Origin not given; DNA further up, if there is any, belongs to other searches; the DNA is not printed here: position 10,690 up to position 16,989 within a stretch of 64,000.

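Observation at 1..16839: Hidden giant ORF (>=5,613 codons, runs off left edge) missing from the ORF track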

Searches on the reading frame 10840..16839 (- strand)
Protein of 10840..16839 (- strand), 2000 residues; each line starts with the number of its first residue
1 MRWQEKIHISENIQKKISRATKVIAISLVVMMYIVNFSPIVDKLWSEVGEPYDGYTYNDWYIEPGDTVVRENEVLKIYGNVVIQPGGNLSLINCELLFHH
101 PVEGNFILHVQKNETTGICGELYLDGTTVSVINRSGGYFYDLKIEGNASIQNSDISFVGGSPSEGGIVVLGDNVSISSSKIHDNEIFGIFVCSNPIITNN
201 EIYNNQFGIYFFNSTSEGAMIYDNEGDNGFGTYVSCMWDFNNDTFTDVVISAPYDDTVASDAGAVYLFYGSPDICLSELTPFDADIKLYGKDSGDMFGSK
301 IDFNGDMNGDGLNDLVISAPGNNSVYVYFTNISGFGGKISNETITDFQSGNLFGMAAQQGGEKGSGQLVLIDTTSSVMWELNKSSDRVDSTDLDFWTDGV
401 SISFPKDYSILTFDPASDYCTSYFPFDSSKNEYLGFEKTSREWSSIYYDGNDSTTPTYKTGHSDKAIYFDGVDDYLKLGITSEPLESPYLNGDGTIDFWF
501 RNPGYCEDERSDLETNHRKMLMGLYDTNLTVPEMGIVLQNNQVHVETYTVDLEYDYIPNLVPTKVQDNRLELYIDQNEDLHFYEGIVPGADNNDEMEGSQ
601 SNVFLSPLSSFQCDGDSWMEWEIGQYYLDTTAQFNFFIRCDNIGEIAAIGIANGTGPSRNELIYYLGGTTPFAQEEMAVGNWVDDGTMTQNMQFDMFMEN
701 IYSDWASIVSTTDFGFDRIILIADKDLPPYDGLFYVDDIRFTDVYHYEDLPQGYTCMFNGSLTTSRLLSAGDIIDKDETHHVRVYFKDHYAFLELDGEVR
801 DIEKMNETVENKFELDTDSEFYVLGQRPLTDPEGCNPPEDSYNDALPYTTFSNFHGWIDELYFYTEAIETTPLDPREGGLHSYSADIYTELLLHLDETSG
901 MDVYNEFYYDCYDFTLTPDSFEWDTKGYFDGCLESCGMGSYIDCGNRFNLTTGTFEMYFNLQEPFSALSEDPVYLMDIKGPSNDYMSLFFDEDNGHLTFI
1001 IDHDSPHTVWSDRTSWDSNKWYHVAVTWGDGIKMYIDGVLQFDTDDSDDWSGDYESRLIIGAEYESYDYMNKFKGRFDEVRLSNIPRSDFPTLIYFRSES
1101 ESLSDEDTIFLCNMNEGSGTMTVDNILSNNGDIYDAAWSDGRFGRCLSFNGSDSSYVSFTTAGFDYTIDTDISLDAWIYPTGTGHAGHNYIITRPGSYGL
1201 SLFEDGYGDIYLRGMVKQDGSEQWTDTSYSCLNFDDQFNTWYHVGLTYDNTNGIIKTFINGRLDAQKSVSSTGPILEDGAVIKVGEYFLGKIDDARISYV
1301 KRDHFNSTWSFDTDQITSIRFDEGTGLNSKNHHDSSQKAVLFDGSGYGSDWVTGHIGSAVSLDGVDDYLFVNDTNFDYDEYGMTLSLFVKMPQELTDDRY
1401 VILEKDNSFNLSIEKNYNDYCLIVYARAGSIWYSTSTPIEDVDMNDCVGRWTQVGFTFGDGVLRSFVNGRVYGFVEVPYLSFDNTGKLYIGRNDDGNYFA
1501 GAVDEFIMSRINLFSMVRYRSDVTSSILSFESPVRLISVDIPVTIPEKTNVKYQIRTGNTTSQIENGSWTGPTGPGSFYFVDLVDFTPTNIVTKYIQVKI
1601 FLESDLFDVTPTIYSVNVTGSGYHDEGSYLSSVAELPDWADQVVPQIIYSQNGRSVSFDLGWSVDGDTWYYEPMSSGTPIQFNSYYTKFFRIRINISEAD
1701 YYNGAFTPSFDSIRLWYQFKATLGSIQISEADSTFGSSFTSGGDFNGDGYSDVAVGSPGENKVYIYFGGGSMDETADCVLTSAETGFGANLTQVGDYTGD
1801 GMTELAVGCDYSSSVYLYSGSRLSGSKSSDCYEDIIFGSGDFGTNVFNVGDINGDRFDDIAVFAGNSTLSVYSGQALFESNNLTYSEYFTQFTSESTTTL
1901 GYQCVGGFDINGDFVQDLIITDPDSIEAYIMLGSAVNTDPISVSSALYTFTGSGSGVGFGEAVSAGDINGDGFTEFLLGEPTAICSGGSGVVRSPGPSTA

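Call 5: search_protein_families(library=pfam, proteins=[window:10840-16839:-], max_evalue=0.01)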
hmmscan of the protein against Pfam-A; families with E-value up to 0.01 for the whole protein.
window:10840-16839:- (2000 aa): 5 families
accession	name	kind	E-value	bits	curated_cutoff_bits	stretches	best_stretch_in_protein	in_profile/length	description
PF13385.13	Laminin_G_3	-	1.4e-41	142.6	27.6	3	950-1088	16-146/151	Concanavalin A-like lectin/glucanases superfamily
PF01839.29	FG-GAP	-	9.5e-36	121.6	22.1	5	1735-1765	1-36/37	FG-GAP repeat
PF13517.12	FG-GAP_3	-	1.7e-13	51.4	26.9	3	1744-1807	1-61/61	FG-GAP-like repeat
PF02210.31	Laminin_G_2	-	5.9e-09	36.9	22.9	1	975-1083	10-124/126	Laminin G domain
PF00354.24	Pentaxin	-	0.00026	21.2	25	0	1234-1275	78-119/194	Pentaxin family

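Call 6: search_protein_families(library=ncbifam, proteins=[window:10840-16839:-], max_evalue=0.01)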
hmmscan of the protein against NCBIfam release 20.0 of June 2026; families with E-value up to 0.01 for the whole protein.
window:10840-16839:- (2000 aa): 1 family
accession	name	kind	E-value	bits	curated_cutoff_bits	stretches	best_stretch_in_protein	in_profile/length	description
TIGR03804.1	para_beta_helix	repeat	0.0028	17.3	19.45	1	192-215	7-30/44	parallel beta-helix repeat protein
